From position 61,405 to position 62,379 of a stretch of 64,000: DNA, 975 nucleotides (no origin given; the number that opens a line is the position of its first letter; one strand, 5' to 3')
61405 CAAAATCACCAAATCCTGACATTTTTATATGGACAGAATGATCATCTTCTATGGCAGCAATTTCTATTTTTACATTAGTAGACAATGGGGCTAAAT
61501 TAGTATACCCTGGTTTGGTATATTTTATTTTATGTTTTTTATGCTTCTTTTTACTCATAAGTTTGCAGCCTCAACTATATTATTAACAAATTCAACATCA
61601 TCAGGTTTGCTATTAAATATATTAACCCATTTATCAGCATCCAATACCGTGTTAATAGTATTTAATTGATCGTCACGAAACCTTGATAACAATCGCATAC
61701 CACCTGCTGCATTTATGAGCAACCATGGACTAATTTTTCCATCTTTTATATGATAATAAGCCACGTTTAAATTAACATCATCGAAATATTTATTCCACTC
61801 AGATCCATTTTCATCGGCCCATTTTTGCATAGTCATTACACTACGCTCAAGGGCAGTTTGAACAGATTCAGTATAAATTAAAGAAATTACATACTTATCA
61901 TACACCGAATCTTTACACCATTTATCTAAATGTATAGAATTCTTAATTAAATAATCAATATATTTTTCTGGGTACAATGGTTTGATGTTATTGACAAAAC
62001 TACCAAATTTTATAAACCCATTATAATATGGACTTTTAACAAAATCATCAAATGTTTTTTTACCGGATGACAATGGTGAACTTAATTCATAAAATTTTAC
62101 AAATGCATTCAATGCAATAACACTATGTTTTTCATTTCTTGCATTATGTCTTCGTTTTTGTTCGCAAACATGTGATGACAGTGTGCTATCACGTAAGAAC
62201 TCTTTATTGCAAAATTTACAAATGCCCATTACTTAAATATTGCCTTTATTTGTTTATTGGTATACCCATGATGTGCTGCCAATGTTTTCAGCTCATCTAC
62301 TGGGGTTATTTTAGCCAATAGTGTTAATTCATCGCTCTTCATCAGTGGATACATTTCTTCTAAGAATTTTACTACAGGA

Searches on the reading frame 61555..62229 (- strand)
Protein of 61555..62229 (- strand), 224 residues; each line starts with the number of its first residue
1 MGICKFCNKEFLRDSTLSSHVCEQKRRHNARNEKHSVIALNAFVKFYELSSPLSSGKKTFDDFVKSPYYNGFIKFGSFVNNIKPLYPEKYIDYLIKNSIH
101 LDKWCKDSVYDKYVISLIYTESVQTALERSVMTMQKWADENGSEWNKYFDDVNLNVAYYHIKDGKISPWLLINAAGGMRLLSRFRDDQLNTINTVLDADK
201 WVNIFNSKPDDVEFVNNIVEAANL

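Call 47: search_protein_families(library=phrogs, proteins=[window:61555-62229:-], max_evalue=0.001)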
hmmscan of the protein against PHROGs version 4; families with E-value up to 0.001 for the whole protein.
window:61555-62229:- (224 aa): 1 family
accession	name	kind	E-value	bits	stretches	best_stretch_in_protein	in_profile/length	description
phrog_11058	-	unknown function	4e-59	200.9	1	4-223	16-238/239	-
